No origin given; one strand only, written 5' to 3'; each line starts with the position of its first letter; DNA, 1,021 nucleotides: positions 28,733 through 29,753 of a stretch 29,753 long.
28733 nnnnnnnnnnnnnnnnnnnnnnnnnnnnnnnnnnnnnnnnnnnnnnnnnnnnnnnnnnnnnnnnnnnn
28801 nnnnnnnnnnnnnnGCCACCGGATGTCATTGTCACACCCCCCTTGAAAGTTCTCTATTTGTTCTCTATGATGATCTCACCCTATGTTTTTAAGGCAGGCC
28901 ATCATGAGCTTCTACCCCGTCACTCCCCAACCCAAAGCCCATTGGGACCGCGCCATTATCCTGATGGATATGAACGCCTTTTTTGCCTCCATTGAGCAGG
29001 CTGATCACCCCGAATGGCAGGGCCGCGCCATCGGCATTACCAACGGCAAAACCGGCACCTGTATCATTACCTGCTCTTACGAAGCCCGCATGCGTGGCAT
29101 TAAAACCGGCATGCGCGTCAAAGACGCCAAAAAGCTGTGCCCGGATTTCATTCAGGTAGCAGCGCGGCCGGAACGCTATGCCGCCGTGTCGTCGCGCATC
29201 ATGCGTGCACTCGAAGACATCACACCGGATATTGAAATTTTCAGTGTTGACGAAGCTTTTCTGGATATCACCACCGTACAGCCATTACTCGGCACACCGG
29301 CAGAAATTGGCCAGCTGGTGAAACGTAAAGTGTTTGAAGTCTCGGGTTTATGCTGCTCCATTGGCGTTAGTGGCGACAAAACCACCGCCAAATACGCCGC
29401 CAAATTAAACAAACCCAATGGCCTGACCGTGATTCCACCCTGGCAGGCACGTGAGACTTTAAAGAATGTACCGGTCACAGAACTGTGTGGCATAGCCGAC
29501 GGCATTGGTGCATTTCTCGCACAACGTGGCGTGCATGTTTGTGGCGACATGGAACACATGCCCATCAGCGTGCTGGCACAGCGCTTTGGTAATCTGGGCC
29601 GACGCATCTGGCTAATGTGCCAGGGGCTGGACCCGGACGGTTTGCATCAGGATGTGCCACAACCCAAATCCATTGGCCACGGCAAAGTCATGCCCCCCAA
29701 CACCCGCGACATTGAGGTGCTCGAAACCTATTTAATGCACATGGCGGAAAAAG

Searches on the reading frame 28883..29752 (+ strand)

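Call 7: search_protein_families(library=pfam, proteins=[window:28883-29752:+], max_evalue=0.001)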
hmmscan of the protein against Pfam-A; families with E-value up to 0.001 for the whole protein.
window:28883-29752:+ (290 aa): 2 families
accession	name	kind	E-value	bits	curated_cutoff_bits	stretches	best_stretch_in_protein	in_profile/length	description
PF00817.25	IMS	-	5.3e-41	140.4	23.2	1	28-173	1-147/148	impB/mucB/samB family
PF21999.2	IMS_HHH_1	-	2.5e-06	28.3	27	1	204-250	6-53/53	DNA polymerase-iota, thumb domain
